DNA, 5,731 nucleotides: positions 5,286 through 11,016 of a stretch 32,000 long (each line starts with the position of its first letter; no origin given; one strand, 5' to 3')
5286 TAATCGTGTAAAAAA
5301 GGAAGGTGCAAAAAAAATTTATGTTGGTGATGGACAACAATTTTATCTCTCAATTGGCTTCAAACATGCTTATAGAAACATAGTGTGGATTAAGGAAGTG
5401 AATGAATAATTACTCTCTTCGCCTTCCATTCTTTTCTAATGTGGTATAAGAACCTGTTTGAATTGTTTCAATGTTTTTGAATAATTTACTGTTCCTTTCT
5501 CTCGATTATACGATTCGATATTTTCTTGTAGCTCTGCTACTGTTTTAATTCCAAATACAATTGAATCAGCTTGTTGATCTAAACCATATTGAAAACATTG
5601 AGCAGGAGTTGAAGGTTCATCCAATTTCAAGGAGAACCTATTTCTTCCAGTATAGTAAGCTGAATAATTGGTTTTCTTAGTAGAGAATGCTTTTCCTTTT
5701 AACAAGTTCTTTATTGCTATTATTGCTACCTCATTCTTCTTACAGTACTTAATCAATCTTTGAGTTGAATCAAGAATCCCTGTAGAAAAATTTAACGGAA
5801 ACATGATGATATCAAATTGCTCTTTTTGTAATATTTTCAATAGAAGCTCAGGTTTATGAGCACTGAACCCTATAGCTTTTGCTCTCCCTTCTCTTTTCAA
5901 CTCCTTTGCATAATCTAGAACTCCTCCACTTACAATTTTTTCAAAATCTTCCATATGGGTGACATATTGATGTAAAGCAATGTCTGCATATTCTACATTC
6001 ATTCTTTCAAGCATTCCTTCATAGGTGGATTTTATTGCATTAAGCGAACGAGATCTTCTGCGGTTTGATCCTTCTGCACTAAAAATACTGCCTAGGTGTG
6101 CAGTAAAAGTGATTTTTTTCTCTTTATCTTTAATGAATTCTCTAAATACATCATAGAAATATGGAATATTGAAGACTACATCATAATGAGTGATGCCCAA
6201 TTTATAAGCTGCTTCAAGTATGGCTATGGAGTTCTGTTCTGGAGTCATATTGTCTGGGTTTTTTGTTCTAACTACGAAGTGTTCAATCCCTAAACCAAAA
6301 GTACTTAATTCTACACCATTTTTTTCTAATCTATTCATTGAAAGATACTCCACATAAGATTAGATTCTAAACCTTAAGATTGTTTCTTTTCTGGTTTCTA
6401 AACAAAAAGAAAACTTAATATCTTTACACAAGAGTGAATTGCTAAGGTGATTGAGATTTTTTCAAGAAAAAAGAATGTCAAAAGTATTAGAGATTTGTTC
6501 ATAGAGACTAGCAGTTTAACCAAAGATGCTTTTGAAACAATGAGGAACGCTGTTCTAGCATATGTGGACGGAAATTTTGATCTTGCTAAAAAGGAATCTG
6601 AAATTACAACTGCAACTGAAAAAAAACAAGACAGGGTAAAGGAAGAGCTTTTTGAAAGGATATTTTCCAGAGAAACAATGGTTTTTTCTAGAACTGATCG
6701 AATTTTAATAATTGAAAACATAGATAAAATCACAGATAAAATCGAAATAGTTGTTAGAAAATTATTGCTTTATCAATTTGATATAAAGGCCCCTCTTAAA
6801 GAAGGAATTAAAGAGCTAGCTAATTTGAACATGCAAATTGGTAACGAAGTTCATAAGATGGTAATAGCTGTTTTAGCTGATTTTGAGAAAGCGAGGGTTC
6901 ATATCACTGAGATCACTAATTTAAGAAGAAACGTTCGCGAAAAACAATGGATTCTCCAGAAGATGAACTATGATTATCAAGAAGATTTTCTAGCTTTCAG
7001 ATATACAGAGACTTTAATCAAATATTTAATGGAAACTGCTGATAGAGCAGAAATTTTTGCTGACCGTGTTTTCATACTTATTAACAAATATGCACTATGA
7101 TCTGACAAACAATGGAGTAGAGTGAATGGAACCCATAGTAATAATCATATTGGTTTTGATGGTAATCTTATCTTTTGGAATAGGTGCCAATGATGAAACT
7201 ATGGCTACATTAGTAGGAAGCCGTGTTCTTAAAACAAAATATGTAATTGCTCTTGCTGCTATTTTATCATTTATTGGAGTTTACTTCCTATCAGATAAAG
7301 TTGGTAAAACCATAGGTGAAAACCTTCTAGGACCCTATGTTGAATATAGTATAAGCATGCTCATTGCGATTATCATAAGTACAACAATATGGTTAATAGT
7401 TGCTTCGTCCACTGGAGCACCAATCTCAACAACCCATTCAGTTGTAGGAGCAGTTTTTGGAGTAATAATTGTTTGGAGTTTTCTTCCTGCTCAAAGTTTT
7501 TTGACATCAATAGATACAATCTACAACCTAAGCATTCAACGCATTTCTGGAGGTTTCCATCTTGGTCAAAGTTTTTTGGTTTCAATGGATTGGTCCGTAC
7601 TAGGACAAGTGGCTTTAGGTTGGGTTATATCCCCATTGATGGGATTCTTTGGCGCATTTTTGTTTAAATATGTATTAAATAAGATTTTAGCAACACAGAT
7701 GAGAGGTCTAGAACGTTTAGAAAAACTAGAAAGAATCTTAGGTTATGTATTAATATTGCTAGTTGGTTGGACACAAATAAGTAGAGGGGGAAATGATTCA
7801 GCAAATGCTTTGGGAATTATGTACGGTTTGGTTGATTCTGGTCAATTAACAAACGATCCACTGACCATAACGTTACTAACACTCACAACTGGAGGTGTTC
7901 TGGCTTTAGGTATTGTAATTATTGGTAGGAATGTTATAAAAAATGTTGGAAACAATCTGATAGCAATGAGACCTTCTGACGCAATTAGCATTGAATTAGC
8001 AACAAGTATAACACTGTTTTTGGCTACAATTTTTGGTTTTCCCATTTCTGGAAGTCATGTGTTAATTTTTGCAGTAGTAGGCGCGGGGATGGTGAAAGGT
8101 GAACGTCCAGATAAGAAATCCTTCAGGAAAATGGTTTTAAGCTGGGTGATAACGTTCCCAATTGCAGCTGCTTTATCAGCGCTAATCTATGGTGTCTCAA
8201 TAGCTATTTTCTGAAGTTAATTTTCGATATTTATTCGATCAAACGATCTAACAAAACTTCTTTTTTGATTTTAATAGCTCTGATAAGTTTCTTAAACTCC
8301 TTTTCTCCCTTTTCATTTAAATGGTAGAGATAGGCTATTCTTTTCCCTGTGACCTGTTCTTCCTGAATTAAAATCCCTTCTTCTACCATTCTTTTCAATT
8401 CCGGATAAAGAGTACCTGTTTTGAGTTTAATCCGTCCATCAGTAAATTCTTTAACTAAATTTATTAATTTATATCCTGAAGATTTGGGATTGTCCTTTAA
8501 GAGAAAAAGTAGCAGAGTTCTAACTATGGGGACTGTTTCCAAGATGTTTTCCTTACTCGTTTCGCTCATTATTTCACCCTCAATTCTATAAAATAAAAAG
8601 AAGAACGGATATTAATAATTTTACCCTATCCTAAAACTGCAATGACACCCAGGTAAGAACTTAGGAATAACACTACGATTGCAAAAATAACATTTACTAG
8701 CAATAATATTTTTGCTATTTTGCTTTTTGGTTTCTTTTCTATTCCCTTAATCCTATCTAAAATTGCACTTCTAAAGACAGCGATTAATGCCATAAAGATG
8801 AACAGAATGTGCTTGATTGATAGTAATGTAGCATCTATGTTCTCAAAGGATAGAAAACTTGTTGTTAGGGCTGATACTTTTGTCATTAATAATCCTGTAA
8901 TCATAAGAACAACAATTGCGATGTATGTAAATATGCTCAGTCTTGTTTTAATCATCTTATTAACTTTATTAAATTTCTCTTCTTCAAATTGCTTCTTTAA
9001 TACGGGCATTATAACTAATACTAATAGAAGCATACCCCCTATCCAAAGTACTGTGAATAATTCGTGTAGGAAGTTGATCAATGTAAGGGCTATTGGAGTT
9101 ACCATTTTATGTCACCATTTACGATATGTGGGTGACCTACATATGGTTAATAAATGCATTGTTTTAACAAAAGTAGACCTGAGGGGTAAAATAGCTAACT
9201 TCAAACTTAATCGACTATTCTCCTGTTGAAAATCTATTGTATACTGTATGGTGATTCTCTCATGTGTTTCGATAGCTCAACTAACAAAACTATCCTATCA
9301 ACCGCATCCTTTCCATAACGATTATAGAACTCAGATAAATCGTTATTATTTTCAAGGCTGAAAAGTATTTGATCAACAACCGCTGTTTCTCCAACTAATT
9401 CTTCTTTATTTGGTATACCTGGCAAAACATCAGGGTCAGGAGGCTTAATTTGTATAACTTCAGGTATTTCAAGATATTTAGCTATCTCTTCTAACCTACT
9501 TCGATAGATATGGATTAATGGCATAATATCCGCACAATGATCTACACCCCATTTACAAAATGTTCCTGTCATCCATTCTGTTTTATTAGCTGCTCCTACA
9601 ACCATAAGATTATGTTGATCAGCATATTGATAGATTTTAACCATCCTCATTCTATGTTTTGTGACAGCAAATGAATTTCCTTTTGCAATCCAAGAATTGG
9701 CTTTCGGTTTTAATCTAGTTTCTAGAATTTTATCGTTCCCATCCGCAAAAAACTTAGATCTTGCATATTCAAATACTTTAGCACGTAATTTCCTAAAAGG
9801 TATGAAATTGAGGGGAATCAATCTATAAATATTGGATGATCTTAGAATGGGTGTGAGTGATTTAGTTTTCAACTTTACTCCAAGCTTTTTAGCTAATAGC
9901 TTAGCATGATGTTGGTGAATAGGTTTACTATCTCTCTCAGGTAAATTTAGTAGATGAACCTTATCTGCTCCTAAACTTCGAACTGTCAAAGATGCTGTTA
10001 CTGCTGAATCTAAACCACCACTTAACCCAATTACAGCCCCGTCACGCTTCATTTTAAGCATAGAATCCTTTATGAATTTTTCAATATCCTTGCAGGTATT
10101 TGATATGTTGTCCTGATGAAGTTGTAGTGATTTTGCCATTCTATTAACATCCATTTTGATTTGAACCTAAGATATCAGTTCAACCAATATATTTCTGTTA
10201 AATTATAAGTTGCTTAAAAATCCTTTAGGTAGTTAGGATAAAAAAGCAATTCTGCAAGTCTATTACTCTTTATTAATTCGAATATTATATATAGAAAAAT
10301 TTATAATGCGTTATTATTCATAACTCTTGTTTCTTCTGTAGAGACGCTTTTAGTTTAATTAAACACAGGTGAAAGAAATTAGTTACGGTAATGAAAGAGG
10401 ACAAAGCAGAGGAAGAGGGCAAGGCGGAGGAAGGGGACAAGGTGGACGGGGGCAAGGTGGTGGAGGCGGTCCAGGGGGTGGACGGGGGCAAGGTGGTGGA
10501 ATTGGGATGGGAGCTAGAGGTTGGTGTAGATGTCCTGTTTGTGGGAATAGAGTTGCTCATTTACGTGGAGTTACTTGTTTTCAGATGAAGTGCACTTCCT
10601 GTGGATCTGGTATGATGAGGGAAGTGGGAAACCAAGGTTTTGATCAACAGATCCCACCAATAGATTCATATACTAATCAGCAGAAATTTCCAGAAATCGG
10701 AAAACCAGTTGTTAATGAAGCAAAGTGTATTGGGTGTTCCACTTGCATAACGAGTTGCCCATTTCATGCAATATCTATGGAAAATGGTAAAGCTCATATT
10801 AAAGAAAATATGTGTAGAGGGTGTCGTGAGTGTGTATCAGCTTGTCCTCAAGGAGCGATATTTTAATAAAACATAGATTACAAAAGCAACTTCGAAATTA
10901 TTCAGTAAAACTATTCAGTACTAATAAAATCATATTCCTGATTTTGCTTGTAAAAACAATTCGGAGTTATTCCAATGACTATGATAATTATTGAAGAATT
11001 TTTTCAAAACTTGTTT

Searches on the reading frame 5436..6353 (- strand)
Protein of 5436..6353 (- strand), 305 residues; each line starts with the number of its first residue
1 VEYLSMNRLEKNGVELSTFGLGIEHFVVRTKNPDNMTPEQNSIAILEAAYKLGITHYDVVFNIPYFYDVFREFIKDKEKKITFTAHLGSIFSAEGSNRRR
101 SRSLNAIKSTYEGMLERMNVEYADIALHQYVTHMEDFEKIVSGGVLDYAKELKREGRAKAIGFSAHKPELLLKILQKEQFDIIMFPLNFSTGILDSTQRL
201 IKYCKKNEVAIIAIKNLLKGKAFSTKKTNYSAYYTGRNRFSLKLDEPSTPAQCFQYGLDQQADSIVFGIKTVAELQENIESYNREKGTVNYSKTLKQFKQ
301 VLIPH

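Call 95: search_protein_families(library=pfam, proteins=[window:5436-6353:-], max_evalue=0.001)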
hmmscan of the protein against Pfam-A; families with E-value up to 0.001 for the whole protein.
window:5436-6353:- (305 aa): 1 family
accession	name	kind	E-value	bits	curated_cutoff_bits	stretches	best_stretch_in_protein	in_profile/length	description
PF00248.27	Aldo_ket_red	-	1.7e-18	67.1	24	1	33-283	12-275/291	Aldo/keto reductase family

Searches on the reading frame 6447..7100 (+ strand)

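Call 95: search_protein_families(library=pfam, proteins=[window:6447-7100:+], max_evalue=0.001)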
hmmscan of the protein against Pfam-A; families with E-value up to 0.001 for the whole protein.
window:6447-7100:+ (217 aa): 1 family
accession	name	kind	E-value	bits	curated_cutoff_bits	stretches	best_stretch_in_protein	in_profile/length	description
PF01865.21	PhoU_div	-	4.1e-13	49.6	24.4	1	8-212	7-212/214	Protein of unknown function DUF47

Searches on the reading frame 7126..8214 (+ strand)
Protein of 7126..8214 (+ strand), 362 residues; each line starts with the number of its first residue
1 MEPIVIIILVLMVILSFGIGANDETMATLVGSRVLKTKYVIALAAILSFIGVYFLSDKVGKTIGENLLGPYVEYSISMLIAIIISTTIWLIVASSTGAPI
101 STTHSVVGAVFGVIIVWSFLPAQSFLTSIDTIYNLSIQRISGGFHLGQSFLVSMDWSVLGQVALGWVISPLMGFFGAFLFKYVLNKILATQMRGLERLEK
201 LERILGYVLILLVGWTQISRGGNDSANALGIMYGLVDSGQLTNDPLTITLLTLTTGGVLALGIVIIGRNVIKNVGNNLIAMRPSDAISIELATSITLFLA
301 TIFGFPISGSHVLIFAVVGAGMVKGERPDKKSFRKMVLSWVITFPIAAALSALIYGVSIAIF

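Call 95: search_protein_families(library=pfam, proteins=[window:7126-8214:+], max_evalue=0.001)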
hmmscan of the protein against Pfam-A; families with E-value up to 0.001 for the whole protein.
window:7126-8214:+ (362 aa): 1 family
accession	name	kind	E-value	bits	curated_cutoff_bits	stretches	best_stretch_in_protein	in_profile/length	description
PF01384.25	PHO4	-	4.4e-60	203.9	33.7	1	19-351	1-350/350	Phosphate transporter family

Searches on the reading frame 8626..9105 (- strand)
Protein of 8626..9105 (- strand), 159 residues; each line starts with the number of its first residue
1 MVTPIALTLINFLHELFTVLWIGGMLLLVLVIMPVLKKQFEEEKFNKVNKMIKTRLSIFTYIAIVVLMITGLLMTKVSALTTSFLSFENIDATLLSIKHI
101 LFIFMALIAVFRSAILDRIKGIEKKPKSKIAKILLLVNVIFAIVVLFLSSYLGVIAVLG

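Call 95: search_protein_families(library=pfam, proteins=[window:8626-9105:-], max_evalue=0.001)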
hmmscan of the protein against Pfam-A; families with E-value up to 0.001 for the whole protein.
window:8626-9105:- (159 aa): 1 family
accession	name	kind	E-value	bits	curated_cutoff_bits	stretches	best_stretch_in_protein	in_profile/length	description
PF13664.11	DUF4149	-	0.00052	20.6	24.6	1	16-86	1-61/102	Domain of unknown function (DUF4149)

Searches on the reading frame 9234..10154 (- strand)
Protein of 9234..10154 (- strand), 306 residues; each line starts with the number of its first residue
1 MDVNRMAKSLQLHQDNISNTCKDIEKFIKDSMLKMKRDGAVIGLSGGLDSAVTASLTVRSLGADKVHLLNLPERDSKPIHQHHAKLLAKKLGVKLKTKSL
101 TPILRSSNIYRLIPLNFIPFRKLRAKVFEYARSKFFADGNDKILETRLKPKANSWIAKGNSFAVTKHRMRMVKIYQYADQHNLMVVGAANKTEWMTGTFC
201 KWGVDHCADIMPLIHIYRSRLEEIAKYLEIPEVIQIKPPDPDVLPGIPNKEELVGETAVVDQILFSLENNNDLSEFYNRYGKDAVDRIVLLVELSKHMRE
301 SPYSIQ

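Call 6: search_protein_families(library=pfam, proteins=[window:9234-10154:-], max_evalue=0.001)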
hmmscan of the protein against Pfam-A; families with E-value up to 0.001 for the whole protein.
window:9234-10154:- (306 aa): 1 family
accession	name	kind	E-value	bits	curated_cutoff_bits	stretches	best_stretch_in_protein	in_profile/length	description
PF02540.23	NAD_synthase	-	1.3e-42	146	21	2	149-302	93-242/242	NAD synthase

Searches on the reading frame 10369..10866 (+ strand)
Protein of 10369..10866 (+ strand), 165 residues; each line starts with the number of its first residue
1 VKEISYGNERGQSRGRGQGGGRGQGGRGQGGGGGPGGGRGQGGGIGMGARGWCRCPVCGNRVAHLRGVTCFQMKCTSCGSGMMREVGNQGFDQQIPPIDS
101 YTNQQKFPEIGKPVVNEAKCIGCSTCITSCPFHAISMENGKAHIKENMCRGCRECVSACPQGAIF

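Call 6: search_protein_families(library=pfam, proteins=[window:10369-10866:+], max_evalue=0.001)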
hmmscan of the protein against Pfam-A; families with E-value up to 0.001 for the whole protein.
window:10369-10866:+ (165 aa): 10 families
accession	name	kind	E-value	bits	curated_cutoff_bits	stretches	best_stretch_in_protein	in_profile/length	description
PF00037.32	Fer4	-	9.4e-13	47.8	21.1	2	113-136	1-24/24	4Fe-4S binding domain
PF12837.12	Fer4_6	-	7.8e-12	45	25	2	112-135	1-24/24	4Fe-4S binding domain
PF12838.12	Fer4_7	-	9.5e-11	42.4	27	1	119-163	1-52/52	4Fe-4S dicluster domain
PF13237.11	Fer4_10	-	2.3e-10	40.7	25.5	1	113-160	2-53/53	4Fe-4S dicluster domain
PF14697.11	Fer4_21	-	3.4e-10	40.3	35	1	114-164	2-57/59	4Fe-4S dicluster domain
PF13187.11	Fer4_9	-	9.1e-10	38.9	27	1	119-164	1-52/52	4Fe-4S dicluster domain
PF12797.12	Fer4_2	-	3e-08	33.5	24.5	2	112-132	2-22/22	4Fe-4S binding domain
PF25160.1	LdpA_Fe-S-bd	-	2.4e-07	30.9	27.6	2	126-164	9-43/49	LdpA Fe-S cluster-binding domain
PF13484.11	Fer4_16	-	3e-06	28.3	30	0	119-146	1-26/66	4Fe-4S double cluster binding domain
PF12800.12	Fer4_4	-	5.6e-05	23.6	24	0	147-162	2-17/17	4Fe-4S binding domain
